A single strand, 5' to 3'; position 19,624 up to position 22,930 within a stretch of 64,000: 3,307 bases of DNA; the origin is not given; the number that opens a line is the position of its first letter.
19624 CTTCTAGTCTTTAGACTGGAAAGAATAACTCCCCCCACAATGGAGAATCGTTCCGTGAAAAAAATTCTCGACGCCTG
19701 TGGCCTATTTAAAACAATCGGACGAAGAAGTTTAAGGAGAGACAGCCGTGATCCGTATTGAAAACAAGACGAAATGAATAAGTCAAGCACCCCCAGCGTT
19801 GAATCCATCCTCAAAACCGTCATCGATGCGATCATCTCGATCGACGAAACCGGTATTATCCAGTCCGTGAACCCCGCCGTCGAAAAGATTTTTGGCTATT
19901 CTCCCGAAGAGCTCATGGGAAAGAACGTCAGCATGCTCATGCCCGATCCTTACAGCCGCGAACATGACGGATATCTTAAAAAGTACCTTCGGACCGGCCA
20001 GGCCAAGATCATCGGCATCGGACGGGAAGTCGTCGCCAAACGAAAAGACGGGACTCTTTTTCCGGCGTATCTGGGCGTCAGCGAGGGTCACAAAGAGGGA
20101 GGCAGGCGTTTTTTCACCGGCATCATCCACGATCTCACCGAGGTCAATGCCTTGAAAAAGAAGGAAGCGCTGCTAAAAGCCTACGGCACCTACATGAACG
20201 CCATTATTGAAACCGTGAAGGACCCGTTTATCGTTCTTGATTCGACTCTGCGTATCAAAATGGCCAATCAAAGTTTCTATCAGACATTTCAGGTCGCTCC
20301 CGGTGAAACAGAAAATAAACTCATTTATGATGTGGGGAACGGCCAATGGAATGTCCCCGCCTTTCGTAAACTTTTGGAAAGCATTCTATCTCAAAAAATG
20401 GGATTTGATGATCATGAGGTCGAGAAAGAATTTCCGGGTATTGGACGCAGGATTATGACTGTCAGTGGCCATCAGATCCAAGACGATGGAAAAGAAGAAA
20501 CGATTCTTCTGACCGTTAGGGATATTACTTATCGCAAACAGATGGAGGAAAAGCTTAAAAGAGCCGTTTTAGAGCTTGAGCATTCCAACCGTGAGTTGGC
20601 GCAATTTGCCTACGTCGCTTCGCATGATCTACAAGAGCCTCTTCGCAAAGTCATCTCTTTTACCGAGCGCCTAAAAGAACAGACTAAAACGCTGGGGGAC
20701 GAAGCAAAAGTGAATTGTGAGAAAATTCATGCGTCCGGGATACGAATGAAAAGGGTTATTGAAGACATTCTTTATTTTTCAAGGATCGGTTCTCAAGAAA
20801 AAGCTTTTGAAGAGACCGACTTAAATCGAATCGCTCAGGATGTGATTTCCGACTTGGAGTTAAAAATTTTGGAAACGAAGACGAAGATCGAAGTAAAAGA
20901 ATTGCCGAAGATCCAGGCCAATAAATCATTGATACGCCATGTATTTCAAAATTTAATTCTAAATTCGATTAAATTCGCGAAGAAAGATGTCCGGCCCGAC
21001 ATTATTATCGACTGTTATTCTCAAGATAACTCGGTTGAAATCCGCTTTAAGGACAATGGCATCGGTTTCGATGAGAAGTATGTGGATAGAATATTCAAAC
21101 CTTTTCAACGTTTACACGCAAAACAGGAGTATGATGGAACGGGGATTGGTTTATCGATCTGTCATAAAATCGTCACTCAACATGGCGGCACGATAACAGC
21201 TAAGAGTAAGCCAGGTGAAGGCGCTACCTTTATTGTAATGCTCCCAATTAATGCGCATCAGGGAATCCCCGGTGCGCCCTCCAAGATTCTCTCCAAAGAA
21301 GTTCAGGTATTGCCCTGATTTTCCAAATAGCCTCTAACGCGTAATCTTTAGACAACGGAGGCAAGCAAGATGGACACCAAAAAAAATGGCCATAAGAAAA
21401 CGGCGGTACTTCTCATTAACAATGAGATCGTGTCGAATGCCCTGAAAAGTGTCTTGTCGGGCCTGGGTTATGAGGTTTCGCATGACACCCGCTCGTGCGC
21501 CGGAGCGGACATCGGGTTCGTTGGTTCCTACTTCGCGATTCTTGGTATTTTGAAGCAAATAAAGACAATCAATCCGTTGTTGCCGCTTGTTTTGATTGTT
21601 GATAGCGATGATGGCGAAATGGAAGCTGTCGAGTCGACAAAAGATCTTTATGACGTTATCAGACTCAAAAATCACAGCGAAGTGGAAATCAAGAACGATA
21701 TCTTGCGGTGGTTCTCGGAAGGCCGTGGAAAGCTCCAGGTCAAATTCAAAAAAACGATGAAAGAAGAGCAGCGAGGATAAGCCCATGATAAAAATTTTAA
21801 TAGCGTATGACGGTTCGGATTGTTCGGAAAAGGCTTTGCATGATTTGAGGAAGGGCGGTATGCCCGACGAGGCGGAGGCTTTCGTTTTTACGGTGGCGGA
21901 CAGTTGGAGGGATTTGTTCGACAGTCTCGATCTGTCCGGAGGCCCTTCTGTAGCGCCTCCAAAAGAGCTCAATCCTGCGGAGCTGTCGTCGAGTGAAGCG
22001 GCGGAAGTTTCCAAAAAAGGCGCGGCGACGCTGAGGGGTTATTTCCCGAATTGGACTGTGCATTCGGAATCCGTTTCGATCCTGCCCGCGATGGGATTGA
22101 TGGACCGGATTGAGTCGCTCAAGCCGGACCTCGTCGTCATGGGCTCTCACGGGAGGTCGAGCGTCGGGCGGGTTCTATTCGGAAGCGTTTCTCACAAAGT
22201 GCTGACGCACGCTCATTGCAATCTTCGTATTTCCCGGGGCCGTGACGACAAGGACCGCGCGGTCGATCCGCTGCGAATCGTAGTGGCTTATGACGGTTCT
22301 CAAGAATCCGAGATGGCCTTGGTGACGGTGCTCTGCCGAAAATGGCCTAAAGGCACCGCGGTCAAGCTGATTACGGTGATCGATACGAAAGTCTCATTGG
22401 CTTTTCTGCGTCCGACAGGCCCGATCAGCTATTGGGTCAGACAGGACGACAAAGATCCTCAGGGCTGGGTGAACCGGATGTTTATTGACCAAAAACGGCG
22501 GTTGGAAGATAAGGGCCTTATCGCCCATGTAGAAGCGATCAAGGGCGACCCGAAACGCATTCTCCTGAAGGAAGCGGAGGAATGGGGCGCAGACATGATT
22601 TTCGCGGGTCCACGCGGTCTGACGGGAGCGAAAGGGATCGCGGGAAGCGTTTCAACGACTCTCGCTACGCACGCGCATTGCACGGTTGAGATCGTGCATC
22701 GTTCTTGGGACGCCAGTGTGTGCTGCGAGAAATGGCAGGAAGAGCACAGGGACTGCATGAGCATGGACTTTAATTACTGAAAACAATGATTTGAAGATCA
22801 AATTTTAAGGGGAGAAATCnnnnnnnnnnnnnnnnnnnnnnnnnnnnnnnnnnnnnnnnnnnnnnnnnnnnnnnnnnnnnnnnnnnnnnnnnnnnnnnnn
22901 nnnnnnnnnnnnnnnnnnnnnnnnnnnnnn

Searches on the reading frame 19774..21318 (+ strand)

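Call 70: search_protein_families(library=pfam, proteins=[window:19774-21318:+])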
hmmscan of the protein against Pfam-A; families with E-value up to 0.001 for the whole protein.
window:19774-21318:+ (514 aa): 8 families
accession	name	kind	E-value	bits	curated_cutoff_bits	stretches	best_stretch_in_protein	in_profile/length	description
PF02518.31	HATPase_c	-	2.4e-27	96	26.4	1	385-492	4-109/111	Histidine kinase-, DNA gyrase B-, and HSP90-like ATPase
PF00989.32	PAS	-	2e-25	89.4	22.6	2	10-120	4-112/113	PAS fold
PF13426.13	PAS_9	-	6.5e-21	75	27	1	18-123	2-103/103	PAS domain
PF08448.16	PAS_4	-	1.5e-16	61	23.1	2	147-255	3-109/110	PAS fold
PF00512.31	HisKA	-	3.3e-11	43.5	26.9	1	275-340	2-65/66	His Kinase A (phospho-acceptor) domain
PF13188.13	PAS_8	-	4.2e-11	42.8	21.8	2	10-58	4-53/65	PAS domain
PF24820.1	Diguanyl_cycl_sensor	-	8.8e-07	29.3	28.1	1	14-104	3-95/109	Diguanylate cyclase-like sensor domain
PF14501.12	HATPase_c_5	-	0.00011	22.5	22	1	387-481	6-93/102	GHKL domain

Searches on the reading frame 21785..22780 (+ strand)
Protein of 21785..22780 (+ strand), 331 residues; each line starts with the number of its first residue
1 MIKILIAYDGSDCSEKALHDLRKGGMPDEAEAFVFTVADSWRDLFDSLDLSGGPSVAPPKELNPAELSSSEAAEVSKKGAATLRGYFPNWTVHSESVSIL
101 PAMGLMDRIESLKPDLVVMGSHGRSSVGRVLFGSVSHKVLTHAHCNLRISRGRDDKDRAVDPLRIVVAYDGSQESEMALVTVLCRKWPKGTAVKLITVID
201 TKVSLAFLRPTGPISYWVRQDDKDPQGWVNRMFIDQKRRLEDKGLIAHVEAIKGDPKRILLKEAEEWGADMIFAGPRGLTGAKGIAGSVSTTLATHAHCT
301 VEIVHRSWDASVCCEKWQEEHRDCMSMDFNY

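Call 70: search_protein_families(library=pfam, proteins=[window:21785-22780:+])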
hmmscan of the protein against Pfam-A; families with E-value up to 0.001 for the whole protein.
window:21785-22780:+ (331 aa): 1 family
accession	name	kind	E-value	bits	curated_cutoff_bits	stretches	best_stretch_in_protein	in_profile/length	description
PF00582.32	Usp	-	2.1e-37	129.3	24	2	3-147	4-137/141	Universal stress protein family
